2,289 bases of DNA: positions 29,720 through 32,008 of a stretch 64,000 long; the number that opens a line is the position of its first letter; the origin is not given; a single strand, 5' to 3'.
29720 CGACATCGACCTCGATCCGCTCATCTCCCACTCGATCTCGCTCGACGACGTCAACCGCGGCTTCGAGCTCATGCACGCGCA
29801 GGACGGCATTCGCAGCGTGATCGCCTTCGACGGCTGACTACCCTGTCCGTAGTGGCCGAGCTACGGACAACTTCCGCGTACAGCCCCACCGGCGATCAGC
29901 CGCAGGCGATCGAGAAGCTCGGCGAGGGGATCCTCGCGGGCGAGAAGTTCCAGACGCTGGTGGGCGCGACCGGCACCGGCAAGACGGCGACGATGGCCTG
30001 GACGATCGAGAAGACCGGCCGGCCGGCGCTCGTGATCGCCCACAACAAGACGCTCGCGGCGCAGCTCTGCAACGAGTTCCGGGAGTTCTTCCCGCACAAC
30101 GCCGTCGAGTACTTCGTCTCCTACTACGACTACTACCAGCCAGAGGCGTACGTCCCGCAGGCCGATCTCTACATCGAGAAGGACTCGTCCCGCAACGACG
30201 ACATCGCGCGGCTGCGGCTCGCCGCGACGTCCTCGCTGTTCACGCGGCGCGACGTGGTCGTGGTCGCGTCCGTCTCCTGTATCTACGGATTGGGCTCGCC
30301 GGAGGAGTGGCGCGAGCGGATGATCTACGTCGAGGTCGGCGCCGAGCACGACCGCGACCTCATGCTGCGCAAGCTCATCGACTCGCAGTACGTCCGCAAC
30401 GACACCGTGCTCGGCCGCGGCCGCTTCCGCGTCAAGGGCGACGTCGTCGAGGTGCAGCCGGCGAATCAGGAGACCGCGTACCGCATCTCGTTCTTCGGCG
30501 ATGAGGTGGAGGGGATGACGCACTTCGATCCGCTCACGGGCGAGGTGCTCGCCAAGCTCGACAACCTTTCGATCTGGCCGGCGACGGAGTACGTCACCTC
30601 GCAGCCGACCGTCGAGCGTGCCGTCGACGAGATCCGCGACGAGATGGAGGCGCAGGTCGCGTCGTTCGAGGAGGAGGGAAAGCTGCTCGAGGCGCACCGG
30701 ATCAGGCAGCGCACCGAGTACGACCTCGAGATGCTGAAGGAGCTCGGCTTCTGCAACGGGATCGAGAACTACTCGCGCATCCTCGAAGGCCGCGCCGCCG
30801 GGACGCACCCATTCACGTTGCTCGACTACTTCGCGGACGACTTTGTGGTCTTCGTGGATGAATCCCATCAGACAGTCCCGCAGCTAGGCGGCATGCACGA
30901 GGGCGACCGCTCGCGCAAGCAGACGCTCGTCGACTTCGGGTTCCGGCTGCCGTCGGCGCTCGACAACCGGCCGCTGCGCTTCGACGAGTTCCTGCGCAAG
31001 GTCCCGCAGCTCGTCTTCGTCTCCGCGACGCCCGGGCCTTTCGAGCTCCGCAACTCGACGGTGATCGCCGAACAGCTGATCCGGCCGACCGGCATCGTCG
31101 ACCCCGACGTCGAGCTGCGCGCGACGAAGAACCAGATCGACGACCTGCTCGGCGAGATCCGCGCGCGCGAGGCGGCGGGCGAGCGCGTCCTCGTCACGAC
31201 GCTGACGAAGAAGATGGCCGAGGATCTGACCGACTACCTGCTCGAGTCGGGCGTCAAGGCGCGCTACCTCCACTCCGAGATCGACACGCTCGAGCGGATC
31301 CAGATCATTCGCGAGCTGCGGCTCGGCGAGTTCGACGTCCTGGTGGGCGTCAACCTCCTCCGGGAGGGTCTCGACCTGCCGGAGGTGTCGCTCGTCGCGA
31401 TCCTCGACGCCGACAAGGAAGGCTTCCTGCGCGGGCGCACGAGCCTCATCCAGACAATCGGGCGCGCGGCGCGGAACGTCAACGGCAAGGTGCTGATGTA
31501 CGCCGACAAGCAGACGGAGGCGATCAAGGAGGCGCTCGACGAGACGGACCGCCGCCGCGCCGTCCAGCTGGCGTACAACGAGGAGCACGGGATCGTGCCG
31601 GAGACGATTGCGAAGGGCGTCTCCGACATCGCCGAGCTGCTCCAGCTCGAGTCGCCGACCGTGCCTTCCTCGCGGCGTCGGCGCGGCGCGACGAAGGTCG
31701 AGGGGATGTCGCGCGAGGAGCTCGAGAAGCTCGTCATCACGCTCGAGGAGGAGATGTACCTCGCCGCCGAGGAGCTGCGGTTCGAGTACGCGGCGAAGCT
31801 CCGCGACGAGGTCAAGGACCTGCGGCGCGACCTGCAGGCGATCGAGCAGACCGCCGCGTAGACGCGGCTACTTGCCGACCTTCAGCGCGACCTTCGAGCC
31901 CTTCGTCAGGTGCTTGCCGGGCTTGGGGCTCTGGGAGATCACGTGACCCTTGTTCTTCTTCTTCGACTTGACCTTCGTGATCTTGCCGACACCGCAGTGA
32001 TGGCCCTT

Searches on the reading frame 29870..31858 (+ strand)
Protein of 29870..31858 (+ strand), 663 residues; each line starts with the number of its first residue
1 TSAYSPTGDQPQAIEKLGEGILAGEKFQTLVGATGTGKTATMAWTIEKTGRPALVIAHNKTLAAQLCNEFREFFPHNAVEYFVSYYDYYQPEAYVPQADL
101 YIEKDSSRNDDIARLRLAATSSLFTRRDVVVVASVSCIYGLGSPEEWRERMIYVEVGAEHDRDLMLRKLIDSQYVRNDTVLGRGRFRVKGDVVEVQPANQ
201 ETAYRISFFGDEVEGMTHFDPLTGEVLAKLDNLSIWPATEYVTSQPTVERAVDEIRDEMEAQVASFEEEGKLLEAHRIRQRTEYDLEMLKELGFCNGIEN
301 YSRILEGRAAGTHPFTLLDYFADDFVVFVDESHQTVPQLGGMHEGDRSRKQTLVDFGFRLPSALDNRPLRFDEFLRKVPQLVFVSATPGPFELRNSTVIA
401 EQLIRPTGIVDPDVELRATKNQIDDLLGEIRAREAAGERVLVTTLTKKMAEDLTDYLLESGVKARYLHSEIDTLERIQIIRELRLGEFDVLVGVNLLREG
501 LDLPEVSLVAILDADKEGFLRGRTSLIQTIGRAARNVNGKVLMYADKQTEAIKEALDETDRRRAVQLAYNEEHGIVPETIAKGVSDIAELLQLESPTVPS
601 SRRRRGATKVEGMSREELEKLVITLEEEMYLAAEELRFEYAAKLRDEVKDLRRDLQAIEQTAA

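Call 24: find_related_loci(query=window:29870-31858:+, collection=genome_contigs, flank=4000)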
Query window:29870-31858:+ (663 aa) in genome_contigs; peptide patterns used: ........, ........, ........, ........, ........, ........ (x = any residue, [..] = any of these).
599 stretches matched a pattern (row limit reached: there are more); 598 encode a relative of the query (tblastn E <= 1e-3); the best 80 are kept; 80 distinct loci.
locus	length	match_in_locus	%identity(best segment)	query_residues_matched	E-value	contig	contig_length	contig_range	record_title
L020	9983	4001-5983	83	1-662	0e+0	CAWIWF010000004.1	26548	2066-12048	MAG: uncultured Thermoleophilia bacterium isolate MFD04212.bin.2.33 genome assembly, contig: contig_41063, whole genome 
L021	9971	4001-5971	80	1-658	0e+0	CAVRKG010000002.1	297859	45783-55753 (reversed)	MAG: uncultured Thermoleophilia bacterium isolate MFD01275.bin.2.180 genome assembly, contig: contig_22008, whole genome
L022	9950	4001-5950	81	4-654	0e+0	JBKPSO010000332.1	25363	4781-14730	MAG: Actinomycetota bacterium isolate GS_EKS_MAG_00020 GS_EKS_000001266050, whole genome shotgun sequence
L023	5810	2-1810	81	52-656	0e+0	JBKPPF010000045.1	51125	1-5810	MAG: Actinomycetota bacterium isolate GS_EKS_MAG_00109 GS_EKS_000001318594, whole genome shotgun sequence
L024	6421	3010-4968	70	3-658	0e+0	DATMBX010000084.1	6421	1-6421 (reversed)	MAG TPA_asm: Solirubrobacterales bacterium isolate SMAG_U13365 k141_336857, whole genome shotgun sequence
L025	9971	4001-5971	70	1-658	0e+0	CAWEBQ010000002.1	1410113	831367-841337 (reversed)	MAG: uncultured Solirubrobacterales bacterium isolate MFD01275.bin.1.46 genome assembly, contig: contig_4150, whole geno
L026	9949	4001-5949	82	4-652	0e+0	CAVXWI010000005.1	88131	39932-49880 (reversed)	MAG: uncultured Actinomycetota bacterium isolate MFD04463.bin.2.69 genome assembly, contig: contig_25347, whole genome s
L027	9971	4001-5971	67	2-656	0e+0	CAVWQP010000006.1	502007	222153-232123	MAG: uncultured Solirubrobacterales bacterium isolate MFD09368.bin.1.64 genome assembly, contig: contig_6449, whole geno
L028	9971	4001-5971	65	2-658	0e+0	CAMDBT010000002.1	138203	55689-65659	MAG: Bifidobacterium breve isolate MaH-09apr19-213 genome assembly, contig: MaH-09apr19-C123, whole genome shotgun seque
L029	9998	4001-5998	63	2-658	0e+0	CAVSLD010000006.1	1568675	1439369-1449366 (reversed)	MAG: uncultured Iamiaceae bacterium isolate MFD01721.bin.2.172 genome assembly, contig: contig_6575, whole genome shotgu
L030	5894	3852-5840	62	2-658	0e+0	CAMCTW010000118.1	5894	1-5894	MAG: Bifidobacterium breve isolate MsH-01oct19-144 genome assembly, contig: MsH-01oct19-C31512, whole genome shotgun seq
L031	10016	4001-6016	61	2-658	0e+0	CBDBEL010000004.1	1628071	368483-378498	MAG: Candidatus Aldehydirespirator sp. isolate 42010ebb-ea2b-4a2b-9d13-79554d05c50f genome assembly, contig: contig_4, w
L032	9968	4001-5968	61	2-660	0e+0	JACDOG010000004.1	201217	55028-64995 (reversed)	MAG: Thermoanaerobacteraceae bacterium isolate GB_MAG15_131 c_000000000051, whole genome shotgun sequence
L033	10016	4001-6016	60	2-658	0e+0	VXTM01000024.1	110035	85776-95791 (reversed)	MAG: Acidimicrobiaceae bacterium isolate SB0665_bin_5 NODE_124_length_110035_cov_49.802873, whole genome shotgun sequenc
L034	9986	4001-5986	61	2-656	0e+0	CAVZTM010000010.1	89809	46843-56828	MAG: Ilumatobacteraceae bacterium isolate MFD09730.bin.2.158 genome assembly, contig: contig_1688, whole genome shotgun 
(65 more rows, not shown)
